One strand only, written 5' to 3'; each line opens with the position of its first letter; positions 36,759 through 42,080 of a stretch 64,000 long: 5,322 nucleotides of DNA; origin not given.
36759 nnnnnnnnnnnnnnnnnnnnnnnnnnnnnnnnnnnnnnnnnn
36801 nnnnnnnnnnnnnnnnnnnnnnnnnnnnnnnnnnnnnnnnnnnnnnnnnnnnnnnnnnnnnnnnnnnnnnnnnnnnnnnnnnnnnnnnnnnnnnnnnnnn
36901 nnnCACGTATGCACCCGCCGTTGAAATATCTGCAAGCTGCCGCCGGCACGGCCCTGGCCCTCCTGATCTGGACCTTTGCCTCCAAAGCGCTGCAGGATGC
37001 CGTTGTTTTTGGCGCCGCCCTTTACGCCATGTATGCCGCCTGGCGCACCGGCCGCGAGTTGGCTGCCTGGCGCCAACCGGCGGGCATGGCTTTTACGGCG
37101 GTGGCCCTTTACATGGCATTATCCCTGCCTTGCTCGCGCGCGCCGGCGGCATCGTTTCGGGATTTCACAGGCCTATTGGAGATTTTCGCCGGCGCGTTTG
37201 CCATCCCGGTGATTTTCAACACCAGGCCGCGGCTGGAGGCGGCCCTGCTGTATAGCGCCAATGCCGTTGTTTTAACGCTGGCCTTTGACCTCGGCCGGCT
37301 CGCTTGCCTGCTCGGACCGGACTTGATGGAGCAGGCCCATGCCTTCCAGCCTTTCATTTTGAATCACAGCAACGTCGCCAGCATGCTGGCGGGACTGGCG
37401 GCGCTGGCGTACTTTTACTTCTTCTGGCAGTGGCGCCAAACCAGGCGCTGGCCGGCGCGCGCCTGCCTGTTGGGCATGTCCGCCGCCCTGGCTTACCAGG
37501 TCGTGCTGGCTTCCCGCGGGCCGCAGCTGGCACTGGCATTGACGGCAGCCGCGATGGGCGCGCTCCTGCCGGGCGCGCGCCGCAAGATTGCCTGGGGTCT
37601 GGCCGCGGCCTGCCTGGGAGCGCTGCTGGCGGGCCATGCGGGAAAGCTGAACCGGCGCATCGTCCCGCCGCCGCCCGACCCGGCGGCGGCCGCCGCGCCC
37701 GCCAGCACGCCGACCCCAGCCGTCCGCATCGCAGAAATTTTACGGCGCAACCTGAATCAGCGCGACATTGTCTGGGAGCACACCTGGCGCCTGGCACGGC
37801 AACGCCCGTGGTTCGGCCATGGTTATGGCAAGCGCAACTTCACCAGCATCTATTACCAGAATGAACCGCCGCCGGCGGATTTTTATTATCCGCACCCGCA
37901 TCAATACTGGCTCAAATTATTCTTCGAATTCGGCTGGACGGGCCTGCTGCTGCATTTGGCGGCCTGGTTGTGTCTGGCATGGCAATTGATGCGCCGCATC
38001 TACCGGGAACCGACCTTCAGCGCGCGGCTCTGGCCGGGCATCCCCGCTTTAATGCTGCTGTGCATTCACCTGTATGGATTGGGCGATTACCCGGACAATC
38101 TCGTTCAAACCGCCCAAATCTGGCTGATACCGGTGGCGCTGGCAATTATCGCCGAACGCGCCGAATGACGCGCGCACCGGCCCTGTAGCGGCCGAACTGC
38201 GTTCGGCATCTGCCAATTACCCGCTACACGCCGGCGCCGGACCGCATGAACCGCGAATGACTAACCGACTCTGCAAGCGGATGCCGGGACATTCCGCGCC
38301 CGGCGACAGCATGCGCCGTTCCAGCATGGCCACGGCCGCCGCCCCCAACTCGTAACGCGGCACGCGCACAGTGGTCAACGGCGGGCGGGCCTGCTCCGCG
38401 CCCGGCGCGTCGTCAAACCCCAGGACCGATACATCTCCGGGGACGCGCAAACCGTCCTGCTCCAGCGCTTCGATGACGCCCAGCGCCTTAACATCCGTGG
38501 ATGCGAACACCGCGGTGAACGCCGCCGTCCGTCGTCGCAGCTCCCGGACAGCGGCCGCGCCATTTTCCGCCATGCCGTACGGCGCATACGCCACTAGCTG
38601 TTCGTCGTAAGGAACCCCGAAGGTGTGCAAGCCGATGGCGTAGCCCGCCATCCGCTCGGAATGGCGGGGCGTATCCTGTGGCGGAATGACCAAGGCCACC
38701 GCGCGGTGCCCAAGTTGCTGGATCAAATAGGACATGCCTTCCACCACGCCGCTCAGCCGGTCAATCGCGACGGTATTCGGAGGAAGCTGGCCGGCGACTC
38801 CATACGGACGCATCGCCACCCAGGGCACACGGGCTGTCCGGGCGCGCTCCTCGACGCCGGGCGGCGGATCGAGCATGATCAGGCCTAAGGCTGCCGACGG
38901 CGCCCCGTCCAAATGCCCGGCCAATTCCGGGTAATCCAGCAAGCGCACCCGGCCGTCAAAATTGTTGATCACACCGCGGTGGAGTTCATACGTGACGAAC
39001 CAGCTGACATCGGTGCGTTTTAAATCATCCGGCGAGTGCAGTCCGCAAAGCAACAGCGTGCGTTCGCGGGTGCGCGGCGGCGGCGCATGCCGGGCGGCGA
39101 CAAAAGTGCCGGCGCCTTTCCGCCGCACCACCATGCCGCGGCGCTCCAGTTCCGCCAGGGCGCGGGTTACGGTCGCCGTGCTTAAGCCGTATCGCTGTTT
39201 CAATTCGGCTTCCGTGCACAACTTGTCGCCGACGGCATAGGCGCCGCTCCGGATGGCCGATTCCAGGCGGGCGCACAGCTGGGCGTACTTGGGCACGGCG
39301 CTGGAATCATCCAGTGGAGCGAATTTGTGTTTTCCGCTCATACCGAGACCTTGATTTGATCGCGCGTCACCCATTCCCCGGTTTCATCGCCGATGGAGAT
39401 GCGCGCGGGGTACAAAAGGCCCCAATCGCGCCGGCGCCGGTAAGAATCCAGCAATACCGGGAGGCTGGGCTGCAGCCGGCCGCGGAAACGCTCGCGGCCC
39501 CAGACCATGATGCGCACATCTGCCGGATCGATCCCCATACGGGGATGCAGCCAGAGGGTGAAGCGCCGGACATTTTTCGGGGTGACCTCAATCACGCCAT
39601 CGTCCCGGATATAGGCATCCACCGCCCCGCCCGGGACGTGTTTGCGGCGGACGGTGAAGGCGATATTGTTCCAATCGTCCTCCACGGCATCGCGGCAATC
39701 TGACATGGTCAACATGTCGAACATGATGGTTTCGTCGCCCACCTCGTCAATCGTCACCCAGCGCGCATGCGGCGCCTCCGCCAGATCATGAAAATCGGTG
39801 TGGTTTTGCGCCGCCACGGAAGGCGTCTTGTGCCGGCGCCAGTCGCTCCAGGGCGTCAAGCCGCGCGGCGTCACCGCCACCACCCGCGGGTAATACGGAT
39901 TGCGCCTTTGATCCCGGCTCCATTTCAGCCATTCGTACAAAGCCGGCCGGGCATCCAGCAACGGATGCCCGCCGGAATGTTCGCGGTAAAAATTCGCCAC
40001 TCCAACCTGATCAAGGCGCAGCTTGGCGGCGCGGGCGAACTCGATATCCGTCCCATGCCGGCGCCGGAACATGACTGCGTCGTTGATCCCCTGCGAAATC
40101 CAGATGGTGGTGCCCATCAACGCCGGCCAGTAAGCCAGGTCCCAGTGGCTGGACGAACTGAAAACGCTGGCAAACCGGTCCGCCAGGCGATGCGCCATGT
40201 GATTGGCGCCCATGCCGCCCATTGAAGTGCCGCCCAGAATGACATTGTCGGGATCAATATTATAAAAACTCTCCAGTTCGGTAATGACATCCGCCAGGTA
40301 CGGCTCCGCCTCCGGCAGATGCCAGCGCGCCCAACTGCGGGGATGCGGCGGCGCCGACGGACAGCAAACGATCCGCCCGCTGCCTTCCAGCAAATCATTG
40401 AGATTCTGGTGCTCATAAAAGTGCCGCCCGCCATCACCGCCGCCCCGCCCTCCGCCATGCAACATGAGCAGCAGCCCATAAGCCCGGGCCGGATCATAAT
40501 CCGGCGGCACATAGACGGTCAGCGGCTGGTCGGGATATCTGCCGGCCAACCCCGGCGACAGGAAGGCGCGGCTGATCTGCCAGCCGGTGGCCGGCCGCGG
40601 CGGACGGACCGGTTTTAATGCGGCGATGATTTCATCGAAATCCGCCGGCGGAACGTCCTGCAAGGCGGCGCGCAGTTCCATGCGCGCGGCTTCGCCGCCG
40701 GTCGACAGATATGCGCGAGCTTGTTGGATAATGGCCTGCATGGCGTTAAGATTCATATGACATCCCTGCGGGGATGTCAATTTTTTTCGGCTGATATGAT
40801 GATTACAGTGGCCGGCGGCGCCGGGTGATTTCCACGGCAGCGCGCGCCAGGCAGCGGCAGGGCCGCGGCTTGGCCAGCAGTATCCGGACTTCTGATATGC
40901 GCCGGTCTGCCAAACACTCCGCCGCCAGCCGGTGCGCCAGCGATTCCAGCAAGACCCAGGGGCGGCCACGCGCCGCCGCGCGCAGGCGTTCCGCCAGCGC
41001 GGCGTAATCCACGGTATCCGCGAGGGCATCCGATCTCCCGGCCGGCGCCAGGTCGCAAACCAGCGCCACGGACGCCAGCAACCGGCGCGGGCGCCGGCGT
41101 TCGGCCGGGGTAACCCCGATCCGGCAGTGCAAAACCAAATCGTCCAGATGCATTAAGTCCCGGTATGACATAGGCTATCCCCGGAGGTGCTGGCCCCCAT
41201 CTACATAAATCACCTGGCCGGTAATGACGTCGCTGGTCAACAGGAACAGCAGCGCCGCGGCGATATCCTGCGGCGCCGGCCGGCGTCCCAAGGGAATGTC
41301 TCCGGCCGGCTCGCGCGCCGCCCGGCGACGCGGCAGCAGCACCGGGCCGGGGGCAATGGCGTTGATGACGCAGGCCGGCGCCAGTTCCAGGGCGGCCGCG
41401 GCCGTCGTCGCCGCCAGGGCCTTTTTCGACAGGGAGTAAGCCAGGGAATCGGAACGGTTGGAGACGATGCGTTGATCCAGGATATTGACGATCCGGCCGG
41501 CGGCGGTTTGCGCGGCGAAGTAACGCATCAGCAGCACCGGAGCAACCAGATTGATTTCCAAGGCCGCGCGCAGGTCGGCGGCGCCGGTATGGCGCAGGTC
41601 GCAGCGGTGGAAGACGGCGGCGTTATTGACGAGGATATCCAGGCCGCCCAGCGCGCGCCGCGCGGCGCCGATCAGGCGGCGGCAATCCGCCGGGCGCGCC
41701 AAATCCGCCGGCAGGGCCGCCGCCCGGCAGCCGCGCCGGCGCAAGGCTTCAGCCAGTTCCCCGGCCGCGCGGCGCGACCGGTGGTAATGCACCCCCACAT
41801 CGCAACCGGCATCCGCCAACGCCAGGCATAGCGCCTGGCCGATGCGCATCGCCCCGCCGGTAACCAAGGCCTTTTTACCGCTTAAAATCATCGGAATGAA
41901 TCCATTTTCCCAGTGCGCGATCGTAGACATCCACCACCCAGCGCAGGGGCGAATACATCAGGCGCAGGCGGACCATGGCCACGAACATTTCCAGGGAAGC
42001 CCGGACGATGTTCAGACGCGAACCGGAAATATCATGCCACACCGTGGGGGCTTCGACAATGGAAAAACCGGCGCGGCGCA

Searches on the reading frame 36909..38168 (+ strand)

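Call 11: search_protein_families(library=pfam, proteins=[window:36909-38168:+], max_evalue=0.001)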
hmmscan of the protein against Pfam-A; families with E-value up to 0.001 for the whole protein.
window:36909-38168:+ (419 aa): 1 family
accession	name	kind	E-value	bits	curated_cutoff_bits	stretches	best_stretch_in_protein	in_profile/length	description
PF04932.20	Wzy_C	-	1.9e-13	50.9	31.7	1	193-349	6-148/149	O-Antigen ligase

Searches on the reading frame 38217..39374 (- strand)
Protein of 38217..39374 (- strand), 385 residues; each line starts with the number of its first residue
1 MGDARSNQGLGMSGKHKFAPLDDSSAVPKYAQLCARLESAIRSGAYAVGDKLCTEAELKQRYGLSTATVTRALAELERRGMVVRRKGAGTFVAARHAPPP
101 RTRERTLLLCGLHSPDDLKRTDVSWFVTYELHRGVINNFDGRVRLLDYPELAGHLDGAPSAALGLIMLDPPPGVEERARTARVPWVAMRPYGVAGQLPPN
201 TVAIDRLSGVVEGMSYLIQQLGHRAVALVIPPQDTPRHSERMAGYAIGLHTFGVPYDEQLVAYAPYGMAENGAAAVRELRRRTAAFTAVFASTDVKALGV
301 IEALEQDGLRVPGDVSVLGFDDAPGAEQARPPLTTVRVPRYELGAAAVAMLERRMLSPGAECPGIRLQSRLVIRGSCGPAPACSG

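Call 11: search_protein_families(library=pfam, proteins=[window:38217-39374:-], max_evalue=0.001)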
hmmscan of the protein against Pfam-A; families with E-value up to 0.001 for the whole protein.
window:38217-39374:- (385 aa): 9 families
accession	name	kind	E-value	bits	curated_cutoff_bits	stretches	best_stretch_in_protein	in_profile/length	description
PF13377.12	Peripla_BP_3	-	1.5e-29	103.6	26.5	1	220-377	6-167/167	Periplasmic binding protein-like domain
PF00392.27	GntR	-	6.6e-17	61.4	27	1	30-92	2-64/64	Bacterial regulatory proteins, gntR family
PF00532.27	Peripla_BP_1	-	4e-07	30.2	22.2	1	212-351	110-257/281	Periplasmic binding proteins and sugar binding domain of LacI family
PF01047.28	MarR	-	2.2e-05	24.7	24.6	1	53-86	18-51/59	MarR family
PF25213.1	HVO_A0261_N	-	2.6e-05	24.5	35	1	51-87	23-59/86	HVO_A0261 N-terminal domain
PF13407.12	Peripla_BP_4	-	2.9e-05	24.2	35.1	1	214-328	111-224/258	Periplasmic binding protein domain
PF12802.13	MarR_2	-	3.7e-05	24.2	27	1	49-86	18-54/61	MarR family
PF13545.12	HTH_Crp_2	-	0.00027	21.3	27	0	54-86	24-57/70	Crp-like helix-turn-helix domain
PF09339.16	HTH_IclR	-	0.00097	19.3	22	0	56-84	22-50/52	IclR helix-turn-helix domain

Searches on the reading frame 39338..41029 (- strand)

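Call 11: search_protein_families(library=pfam, proteins=[window:39338-41029:-], max_evalue=0.001)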
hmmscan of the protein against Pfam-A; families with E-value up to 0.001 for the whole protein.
window:39338-41029:- (563 aa): 3 families
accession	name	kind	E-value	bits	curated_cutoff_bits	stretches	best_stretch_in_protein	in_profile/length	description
PF00561.26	Abhydrolase_1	-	6e-06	26.5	25.8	1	186-299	2-112/245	alpha/beta hydrolase fold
PF00756.26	Esterase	-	9.3e-06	26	22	1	170-302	10-154/251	Putative esterase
PF07859.19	Abhydrolase_3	-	0.00045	20.5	25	0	188-285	2-95/210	alpha/beta hydrolase fold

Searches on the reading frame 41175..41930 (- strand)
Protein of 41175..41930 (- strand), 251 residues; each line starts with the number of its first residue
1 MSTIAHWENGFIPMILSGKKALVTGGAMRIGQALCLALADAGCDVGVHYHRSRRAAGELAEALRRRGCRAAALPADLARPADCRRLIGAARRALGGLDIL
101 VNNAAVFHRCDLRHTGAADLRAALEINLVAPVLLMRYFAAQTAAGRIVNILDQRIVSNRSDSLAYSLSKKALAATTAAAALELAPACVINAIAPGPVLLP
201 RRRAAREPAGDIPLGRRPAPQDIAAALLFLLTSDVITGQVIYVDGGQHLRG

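Call 11: search_protein_families(library=pfam, proteins=[window:41175-41930:-], max_evalue=0.001)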
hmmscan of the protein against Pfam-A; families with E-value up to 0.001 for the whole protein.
window:41175-41930:- (251 aa): 3 families
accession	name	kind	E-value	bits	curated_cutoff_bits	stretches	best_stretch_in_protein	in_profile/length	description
PF13561.12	adh_short_C2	-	1.5e-35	123.4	27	1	30-248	8-236/236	Enoyl-(Acyl carrier protein) reductase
PF00106.31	adh_short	-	3.6e-31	108.6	26.6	1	19-202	1-187/195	short chain dehydrogenase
PF08659.16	KR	-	3.4e-08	34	22.6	1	22-138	4-123/180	KR domain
